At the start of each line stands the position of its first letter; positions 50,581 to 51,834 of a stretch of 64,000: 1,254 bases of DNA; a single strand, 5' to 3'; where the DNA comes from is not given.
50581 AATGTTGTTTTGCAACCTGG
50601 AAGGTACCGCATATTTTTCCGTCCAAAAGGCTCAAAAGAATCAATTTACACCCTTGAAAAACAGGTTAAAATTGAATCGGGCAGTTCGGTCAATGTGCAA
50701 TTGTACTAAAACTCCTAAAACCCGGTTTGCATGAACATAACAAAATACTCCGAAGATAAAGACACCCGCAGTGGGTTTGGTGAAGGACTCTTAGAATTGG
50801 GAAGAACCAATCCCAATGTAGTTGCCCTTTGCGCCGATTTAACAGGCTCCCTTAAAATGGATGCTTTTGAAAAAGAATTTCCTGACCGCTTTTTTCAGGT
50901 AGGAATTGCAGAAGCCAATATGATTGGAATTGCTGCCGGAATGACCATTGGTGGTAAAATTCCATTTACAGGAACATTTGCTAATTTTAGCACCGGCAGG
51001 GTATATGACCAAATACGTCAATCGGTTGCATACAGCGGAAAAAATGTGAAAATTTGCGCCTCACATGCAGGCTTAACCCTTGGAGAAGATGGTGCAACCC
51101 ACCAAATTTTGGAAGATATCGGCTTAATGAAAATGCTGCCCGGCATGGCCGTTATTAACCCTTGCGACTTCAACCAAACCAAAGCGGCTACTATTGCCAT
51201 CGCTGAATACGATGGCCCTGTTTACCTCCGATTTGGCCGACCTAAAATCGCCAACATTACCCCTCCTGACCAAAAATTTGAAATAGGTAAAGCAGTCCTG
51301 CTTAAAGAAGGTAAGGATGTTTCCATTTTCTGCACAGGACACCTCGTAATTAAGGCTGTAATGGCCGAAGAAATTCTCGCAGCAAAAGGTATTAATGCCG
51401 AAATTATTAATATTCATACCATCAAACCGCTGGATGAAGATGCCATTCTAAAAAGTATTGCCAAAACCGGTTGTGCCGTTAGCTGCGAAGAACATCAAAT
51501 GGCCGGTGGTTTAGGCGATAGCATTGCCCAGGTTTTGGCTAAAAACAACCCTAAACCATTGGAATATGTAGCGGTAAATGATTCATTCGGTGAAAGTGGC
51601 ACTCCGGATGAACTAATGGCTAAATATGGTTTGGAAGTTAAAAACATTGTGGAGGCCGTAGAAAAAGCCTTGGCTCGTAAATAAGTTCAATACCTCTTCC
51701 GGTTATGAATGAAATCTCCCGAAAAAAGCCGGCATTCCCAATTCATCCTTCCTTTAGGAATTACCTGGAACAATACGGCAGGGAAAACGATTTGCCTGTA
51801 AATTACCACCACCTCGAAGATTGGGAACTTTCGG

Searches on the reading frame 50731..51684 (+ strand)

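Call 52: search_protein_families(library=pfam, proteins=[window:50731-51684:+], max_evalue=0.00001)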
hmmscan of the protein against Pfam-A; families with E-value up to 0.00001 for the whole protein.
window:50731-51684:+ (317 aa): 2 families
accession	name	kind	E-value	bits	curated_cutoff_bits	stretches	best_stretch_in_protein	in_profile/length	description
PF02779.29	Transket_pyr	-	8.4e-43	146.5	27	1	10-172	3-171/174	Transketolase, pyrimidine binding domain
PF02780.25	Transketolase_C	-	9.1e-27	93.9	25.9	1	186-306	1-124/124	Transketolase, C-terminal domain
